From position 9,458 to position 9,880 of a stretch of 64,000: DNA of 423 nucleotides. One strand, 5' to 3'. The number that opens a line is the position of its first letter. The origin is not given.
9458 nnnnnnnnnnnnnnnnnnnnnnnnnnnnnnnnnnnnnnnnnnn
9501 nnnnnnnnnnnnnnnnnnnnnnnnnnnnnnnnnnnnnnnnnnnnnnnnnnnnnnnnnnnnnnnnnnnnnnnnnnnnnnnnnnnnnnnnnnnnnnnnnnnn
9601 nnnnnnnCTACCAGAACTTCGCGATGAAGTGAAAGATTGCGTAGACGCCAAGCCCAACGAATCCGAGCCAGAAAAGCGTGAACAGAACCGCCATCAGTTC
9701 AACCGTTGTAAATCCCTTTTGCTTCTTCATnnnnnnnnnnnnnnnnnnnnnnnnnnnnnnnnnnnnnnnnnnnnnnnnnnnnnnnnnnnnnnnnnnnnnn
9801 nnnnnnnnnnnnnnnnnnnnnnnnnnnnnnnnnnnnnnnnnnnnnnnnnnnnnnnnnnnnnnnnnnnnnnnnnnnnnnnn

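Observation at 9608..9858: Two overlapping unannotated hydrophobic micro-ORFs; one carries a prepilin-like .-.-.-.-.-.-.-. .-terminus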

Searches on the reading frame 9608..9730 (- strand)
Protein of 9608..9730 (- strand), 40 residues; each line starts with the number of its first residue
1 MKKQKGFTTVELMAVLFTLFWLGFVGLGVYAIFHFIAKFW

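Call 4: search_protein_families(library=pfam, proteins=[window:9611-9730:-], max_evalue=10)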
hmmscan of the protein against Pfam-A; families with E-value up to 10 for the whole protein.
seq(40 aa): 2 families
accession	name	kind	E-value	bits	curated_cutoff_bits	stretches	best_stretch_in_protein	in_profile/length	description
PF07963.17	N_methyl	-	0.0061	16.5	21.2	1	1-17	1-17/27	Prokaryotic N-terminal methylation motif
PF16028.10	SLC3A2_N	-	1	9.5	27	1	11-33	32-54/77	Solute carrier family 3 member 2 N-terminus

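Call 8: search_dna_similar(query=window:9611-9730:-, collection=phages, mode=protein, max_evalue=10, max_rows=30)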
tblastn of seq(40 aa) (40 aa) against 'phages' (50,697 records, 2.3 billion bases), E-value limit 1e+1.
Records with a match: 36; places in all: 36; records where one place covers at least 80% of the query: 3.
Best place of each record, by identity: <60% 36.
By first word of the organism name: Synechococcus 30; Aeromonas 2; Xanthomonas 1; uncultured 1; Salmonella 1; Microcystis 1.
By host as written in the record: - 31; Aeromonas dhakensis AM 1; Aeromonas hydrophila 1; Xanthomonas oryzae pv. oryzae 1; Homo sapiens 1; Microcystis sp. SG03 1.
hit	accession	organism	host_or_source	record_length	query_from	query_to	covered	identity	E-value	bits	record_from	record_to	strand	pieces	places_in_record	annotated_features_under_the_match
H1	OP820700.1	Aeromonas phage vB_AdhS_TS3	Aeromonas dhakensis AM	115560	1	40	100%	52.5%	1e-1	33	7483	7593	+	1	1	hypothetical protein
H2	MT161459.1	Aeromonas phage Ahp1_CNU-2021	Aeromonas hydrophila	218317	3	40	95%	50.0%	9e-4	39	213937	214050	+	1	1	hypothetical protein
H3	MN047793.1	Xanthomonas phage Xoo-sp13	Xanthomonas oryzae pv. oryzae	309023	2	39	95%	40.5%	4e+0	29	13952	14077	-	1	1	major head protein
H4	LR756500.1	uncultured phage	metagenomic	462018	12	40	73%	48.3%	6e-2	34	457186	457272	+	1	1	record has no annotation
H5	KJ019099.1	Synechococcus phage ACG-2014f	-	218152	2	27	65%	53.8%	4e+0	29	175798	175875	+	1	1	pilin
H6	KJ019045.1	Synechococcus phage ACG-2014f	-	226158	2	27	65%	53.8%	4e+0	29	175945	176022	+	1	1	pilin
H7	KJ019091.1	Synechococcus phage ACG-2014f_Syn7803US26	-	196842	2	27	65%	53.8%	5e+0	29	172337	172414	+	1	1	pilin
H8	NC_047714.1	Synechococcus phage ACG-2014f_Syn7803US26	-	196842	2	27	65%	53.8%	5e+0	29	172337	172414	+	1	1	pilin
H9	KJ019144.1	Synechococcus phage ACG-2014f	-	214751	2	27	65%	53.8%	5e+0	29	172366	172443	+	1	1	pilin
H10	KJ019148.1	Synechococcus phage ACG-2014f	-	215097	2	27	65%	53.8%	5e+0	29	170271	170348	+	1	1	pilin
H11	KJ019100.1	Synechococcus phage ACG-2014f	-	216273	2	27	65%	53.8%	5e+0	29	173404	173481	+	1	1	pilin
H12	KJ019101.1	Synechococcus phage ACG-2014f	-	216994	2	27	65%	53.8%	5e+0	29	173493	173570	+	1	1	pilin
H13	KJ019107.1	Synechococcus phage ACG-2014f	-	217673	2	27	65%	53.8%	5e+0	29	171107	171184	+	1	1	pilin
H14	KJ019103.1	Synechococcus phage ACG-2014f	-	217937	2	27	65%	53.8%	5e+0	29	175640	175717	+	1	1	pilin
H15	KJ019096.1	Synechococcus phage ACG-2014f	-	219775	2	27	65%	53.8%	5e+0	29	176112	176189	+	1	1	pilin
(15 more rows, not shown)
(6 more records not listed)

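Call 10: get_annotated_region(hit=H1, flank=2500)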
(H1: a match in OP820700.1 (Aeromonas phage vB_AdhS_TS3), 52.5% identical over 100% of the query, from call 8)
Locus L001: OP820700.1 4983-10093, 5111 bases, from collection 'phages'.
description: Aeromonas phage vB_AdhS_TS3, complete genome.
organism: Aeromonas phage vB_AdhS_TS3 (NCBI taxid 3003744)
taxonomy: Viruses; Duplodnaviria; Heunggongvirae; Uroviricota; Caudoviricetes; Demerecviridae; Shenzhenvirus
host: Aeromonas dhakensis AM; source: river; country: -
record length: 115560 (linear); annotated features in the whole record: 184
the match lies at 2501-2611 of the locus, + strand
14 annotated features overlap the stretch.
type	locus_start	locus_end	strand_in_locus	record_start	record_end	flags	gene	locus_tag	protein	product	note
CDS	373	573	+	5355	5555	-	-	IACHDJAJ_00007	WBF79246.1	hypothetical protein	-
CDS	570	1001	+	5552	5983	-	-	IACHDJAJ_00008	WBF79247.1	hypothetical protein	-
CDS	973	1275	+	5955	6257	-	-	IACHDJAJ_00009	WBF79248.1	hypothetical protein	-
CDS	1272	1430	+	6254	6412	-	-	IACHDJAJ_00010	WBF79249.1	hypothetical protein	-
CDS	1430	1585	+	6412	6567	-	-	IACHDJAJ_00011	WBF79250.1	hypothetical protein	-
CDS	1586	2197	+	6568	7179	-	-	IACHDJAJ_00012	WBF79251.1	hypothetical protein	-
CDS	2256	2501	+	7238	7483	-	-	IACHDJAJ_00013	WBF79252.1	hypothetical protein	-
CDS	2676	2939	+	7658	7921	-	-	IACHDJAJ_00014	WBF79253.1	hypothetical protein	-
CDS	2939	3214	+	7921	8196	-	-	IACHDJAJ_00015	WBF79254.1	hypothetical protein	-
CDS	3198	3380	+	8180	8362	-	-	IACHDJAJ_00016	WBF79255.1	hypothetical protein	-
CDS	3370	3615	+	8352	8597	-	-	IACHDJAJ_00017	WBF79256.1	hypothetical protein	-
CDS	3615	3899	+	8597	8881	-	-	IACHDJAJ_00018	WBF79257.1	hypothetical protein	-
CDS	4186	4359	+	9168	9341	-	-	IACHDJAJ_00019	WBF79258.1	hypothetical protein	-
CDS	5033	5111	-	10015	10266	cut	-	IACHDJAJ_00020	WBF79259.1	hypothetical protein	-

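Call 11: get_annotated_region(hit=H2, flank=2500)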
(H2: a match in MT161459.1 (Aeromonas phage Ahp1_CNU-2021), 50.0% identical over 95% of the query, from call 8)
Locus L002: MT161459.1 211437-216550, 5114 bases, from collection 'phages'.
description: Aeromonas phage Ahp1_CNU-2021, complete genome.
organism: Aeromonas phage Ahp1_CNU-2021 (NCBI taxid 2814919)
taxonomy: Viruses; Duplodnaviria; Heunggongvirae; Uroviricota; Caudoviricetes; Straboviridae
host: Aeromonas hydrophila; source: -; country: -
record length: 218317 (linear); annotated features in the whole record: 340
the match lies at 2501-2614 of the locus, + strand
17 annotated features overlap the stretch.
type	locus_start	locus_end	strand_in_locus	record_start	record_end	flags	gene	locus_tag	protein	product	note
CDS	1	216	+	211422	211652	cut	-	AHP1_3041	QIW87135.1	hypothetical protein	-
CDS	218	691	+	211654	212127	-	-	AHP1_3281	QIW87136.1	hypothetical protein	-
tRNA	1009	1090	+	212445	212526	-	-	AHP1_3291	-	tRNA-Leu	-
tRNA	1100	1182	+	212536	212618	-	-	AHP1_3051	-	tRNA-Leu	-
CDS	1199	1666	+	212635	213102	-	-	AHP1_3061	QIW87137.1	hypothetical protein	-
CDS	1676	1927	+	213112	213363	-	-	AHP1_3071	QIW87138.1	hypothetical protein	-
CDS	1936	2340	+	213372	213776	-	-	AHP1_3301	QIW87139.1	hypothetical protein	-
tRNA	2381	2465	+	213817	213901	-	-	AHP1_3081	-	tRNA-Ser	-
CDS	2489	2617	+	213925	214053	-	-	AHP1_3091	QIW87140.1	hypothetical protein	-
CDS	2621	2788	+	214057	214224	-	-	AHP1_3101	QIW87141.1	hypothetical protein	-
CDS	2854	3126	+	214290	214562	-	-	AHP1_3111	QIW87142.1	hypothetical protein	-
CDS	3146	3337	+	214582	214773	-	-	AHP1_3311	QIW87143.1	hypothetical protein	-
tRNA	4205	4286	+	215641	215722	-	-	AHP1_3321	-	tRNA-Asn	-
tRNA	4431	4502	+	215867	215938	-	-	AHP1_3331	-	tRNA-Ile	-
tRNA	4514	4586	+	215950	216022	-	-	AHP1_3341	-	tRNA-Thr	-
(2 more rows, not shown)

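Call 16: find_homologous_proteins(query=window:9611-9730:-, max_evalue=1)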
Query seq(40 aa): no candidate shares three 5-residue words with the query. No homologue found.

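Call 23: search_protein_families(library=phrogs, proteins=[window:9611-9730:-], max_evalue=1)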
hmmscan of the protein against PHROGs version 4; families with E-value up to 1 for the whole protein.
seq(40 aa): 6 families
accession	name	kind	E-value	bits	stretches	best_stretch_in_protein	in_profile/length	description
phrog_10597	-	unknown function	0.0017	19.2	1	1-19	1-19/59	-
phrog_13280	-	unknown function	0.026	15.4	1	3-30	2-29/67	-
phrog_27437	-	unknown function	0.035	15.3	1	1-31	4-34/140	-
phrog_3433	-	moron, auxiliary metabolic gene and host takeover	0.068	14.3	1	2-27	17-42/127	pilin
phrog_11596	-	unknown function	0.26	12.1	1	1-24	2-25/187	-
phrog_1544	-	unknown function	0.44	11.2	1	9-35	118-144/200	-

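Call 24: search_protein_families(library=ncbifam, proteins=[window:9611-9730:-], max_evalue=1)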
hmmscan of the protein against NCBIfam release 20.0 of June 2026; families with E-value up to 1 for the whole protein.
seq(40 aa): 4 families
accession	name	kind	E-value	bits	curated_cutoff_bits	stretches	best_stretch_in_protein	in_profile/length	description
NF007862.0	PRK10574.1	equivalog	0.0029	17.7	138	1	1-31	1-31/145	prepilin peptidase-dependent pilin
NF007800.0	PRK10506.1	equivalog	0.045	13.6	158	1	1-30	5-34/163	prepilin peptidase-dependent protein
NF050039.1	sacti_exp_GggC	equivalog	0.093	11.9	750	1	6-32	129-155/511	streptosactin export ABC transporter GggC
NF041013.1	T4P_ComGE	equivalog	0.11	12.6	49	1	2-21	1-20/83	competence type IV pilus minor pilin ComGE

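Call 25: search_protein_representatives(protein=window:9608-9730:-)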
Query: 40 residues. Proteins with E-value up to 0.001 (for the whole library): 52; up to 1e-10: 0; up to 1e-30: 0. The best 52 are listed.
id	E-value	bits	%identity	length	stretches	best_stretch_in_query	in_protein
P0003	1.6e-09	52.6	65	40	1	1-40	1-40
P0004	1.8e-09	52.4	62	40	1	1-40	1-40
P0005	2.3e-07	46.0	60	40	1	1-40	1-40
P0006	8.1e-07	44.3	55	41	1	1-40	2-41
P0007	1.2e-06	43.8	65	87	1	1-40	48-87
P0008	2.6e-06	42.8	56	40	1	2-40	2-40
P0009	7.0e-06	41.4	55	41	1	1-40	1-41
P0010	1.0e-05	40.9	55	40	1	1-40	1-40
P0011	1.3e-05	40.6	52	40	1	1-40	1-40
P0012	2.4e-05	39.8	46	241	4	15-35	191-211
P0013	2.4e-05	39.8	53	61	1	3-40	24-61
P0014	3.1e-05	39.5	52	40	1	1-40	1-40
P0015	3.5e-05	39.3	56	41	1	2-40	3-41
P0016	4.4e-05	39.0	58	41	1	1-40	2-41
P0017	4.7e-05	38.9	51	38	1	4-40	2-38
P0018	5.5e-05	38.7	51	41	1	2-40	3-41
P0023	1.4e-04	37.4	52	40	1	1-40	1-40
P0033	2.8e-04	36.5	52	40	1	1-40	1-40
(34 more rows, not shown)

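Call 28: list_cluster_members(proteins=[window:9611-9730:-, P0003, P0004, P0005, P0006, P0008, P0010, P0018, P0023, P0033])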
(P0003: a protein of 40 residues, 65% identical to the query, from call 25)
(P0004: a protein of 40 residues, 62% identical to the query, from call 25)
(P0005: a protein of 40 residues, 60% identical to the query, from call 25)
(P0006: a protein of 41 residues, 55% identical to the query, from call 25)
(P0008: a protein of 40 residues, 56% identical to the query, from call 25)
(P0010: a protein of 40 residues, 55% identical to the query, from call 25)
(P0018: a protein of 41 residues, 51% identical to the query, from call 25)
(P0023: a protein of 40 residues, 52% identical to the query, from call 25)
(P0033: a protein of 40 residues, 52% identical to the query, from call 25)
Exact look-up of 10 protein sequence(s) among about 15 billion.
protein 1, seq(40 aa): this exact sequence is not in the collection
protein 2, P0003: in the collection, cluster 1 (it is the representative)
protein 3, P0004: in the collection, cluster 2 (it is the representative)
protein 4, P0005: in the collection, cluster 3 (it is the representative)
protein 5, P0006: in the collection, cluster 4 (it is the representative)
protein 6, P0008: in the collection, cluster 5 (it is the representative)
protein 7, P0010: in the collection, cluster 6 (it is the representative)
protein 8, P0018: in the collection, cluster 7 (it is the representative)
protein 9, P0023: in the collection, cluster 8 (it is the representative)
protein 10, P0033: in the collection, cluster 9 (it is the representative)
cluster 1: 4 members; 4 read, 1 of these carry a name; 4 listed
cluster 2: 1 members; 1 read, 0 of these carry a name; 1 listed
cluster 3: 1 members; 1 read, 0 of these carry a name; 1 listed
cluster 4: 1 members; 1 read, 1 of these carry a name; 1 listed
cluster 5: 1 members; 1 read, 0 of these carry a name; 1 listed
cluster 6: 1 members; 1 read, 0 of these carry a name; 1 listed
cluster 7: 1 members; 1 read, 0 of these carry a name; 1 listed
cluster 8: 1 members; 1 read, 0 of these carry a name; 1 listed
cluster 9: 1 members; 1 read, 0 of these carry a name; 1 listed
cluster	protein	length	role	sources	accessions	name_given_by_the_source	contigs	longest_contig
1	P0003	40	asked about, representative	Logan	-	-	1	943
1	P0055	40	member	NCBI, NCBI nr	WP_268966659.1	hypothetical protein [Paraburkholderia antibiotica]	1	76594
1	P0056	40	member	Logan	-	-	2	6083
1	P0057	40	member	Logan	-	-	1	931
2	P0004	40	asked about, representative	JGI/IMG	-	-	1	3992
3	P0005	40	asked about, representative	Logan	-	-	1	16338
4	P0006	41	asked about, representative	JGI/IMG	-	prepilin-type N-terminal cleavage/methylation domain-containing protein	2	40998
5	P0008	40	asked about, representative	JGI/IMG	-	-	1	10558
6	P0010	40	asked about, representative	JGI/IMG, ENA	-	-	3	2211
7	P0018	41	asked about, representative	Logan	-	-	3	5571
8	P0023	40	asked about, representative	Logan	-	-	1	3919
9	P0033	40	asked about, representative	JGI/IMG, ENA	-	-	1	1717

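Call 45: find_encoding_contigs(protein=P0006, flank=6000, max_places=3)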
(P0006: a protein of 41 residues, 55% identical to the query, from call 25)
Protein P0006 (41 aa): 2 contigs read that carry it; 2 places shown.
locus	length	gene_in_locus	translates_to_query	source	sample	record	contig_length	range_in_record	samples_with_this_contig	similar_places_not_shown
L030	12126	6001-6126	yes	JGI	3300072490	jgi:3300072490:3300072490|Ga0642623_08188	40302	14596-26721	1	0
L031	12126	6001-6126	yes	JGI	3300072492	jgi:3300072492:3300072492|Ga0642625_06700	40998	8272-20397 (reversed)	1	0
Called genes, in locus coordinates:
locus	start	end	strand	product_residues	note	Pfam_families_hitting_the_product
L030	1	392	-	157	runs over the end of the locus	-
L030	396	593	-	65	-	-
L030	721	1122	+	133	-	PF01381:HTH_3 (weak)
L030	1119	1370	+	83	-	-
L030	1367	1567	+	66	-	-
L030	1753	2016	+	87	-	-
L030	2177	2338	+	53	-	-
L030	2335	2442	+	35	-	-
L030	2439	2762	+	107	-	-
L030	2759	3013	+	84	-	-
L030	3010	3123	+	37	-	-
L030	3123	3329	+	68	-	-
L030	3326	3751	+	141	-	-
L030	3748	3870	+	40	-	-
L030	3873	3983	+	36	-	-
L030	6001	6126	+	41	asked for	PF07963:N_methyl (weak)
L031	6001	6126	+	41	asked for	PF07963:N_methyl (weak)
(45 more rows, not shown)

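Call 48: search_solved_structures(query=A1, max_evalue=1, show_alignments=3)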
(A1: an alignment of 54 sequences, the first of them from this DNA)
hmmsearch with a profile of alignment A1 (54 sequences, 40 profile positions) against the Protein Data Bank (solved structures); distinct sequences matched with E-value up to 1: 17.
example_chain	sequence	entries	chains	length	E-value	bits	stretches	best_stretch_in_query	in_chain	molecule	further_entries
9lab_B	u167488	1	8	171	7e-06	29.5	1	1-25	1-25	MSHA major pilin subunit MshA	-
9egp_A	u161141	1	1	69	8.6e-06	29.2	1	2-27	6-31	Geopilin domain 1 protein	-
7tgg_A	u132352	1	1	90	5.3e-05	26.7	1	2-25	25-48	Geopilin domain 1 protein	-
9laa_A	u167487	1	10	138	6.6e-05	26.4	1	2-30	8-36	Type IV pilin protein PilA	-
6gv9_A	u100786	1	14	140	0.013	19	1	7-30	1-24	Prepilin peptidase-dependent protein D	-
5kua_A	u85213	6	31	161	0.046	17.3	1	7-30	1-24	pilin | Neisseria meningitidis PilE variant SB-GATDH | Neisseria meningitidis PilE, SB-DATDH variant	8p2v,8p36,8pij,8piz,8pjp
2hi2_A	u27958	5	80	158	0.048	17.2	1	7-30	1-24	Fimbrial protein | PilA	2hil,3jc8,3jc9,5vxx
1ay2_A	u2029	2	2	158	0.048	17.2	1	7-30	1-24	TYPE 4 PILIN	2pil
8p3b_A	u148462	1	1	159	0.05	17.2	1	7-30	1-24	Fimbrial protein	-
2m7g_A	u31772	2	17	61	0.054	17.1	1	7-26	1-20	Geopilin domain 1 protein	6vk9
8tum_e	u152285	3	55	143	0.077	16.6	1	7-26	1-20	Type IV major pilin protein PilA | Pilin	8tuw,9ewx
1oqw_A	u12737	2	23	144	0.082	16.5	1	7-26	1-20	Fimbrial protein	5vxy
3sok_A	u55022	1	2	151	0.11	16.1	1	7-30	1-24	Fimbrial protein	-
8tob_GA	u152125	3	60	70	0.31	14.7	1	8-26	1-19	Fimbrial protein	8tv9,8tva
8pfb_G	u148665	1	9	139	0.38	14.4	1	7-26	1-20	Type IV pilin PilE1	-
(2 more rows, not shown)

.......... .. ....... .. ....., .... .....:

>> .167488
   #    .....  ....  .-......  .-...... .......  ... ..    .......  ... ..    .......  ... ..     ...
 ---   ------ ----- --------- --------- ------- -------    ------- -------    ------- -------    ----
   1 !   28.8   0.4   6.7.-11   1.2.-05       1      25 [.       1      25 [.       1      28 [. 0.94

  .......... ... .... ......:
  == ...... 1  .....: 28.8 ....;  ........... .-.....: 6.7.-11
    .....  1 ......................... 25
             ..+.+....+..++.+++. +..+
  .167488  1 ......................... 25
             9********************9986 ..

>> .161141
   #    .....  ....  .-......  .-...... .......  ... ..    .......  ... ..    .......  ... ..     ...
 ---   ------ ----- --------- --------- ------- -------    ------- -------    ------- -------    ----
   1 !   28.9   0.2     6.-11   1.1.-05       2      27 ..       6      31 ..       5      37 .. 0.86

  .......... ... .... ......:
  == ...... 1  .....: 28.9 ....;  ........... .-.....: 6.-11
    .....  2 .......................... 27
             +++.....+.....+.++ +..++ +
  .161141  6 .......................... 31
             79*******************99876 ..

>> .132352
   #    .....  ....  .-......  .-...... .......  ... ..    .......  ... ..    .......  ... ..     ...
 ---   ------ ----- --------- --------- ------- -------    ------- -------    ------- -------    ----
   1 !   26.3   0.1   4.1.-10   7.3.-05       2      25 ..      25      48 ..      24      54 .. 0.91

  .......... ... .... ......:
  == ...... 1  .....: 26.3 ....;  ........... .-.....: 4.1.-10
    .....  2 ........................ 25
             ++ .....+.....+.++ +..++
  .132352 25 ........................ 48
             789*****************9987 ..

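Call 49: find_related_loci(query=A1, collection=viral_contigs, flank=4000)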
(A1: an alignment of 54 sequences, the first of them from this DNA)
Query A1 (40 aa) in viral_contigs; peptide patterns used: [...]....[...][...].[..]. (x = any residue, [..] = any of these).
129 stretches matched a pattern; 21 encode a relative of the query (tblastn E <= 1e-3); 21 distinct loci.
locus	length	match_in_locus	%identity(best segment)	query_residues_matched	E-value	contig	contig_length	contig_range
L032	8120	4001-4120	60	1-40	2e-13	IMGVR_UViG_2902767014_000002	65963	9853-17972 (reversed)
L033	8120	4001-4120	50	1-40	2e-10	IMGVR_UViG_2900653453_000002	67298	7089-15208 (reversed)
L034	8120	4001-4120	48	1-40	5e-10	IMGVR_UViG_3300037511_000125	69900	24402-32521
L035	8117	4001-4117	59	2-40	2e-9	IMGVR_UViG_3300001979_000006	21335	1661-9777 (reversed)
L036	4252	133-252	53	1-40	6e-9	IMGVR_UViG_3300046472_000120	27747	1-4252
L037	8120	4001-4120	53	1-40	6e-9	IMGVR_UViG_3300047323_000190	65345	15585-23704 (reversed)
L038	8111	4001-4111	53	1-40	4e-8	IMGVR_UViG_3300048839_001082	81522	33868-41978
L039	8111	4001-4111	46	4-40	8e-8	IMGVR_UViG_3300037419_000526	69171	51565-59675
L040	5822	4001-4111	48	1-40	9e-8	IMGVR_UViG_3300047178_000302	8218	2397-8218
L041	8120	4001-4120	55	1-40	7e-8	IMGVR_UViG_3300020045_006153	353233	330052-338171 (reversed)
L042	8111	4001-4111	53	1-40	4e-7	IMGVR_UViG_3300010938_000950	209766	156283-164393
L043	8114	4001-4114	42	3-40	4e-7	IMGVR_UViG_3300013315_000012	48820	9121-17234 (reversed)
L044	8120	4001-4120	38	1-40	4e-7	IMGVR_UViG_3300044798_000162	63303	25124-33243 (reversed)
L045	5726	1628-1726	47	5-40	1e-6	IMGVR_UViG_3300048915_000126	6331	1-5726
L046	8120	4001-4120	48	1-40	3e-6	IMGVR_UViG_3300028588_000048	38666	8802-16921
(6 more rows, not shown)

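Call 51: search_protein_families(library=ncbifam, alignment_id=A1, max_evalue=0.01)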
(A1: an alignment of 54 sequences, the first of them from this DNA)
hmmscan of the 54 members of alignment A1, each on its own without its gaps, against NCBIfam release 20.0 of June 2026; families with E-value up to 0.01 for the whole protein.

A. member 1, seq(40 aa): 1 family
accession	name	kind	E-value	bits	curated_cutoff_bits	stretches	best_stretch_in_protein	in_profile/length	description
NF007862.0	PRK10574.1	equivalog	0.0029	17.7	138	1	1-31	1-31/145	prepilin peptidase-dependent pilin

B. families by the number of members that match (of 54 scanned): 13 families
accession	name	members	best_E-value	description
TIGR02532.1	IV_pilin_GFxxxE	34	2e-09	prepilin-type N-terminal cleavage/methylation domain-containing protein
NF007862.0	PRK10574.1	30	7.9e-08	prepilin peptidase-dependent pilin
NF007800.0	PRK10506.1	25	8.2e-06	prepilin peptidase-dependent protein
NF041013.1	T4P_ComGE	9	4.5e-05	competence type IV pilus minor pilin ComGE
TIGR01708.2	typeII_sec_gspH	6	5.4e-06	type II secretion system minor pseudopilin GspH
NF041775.1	typeIV_PilA_Myxo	4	3.3e-06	type IV pilin protein PilA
NF040999.1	pilin_ComGC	4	0.00074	competence type IV pilus major pilin ComGC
NF040982.1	ComGD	4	0.0025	competence type IV pilus minor pilin ComGD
NF007848.0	PRK10557.1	2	0.007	prepilin peptidase-dependent protein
NF041002.1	pilin_ComGF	1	0.00049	competence type IV pilus minor pilin ComGF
TIGR01710.1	typeII_sec_gspG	1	0.0044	type II secretion system major pseudopilin GspG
TIGR01707.1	gspI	1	0.0047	type II secretion system minor pseudopilin GspI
NF002552.0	PRK02110.1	1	0.0087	disulfide bond formation protein B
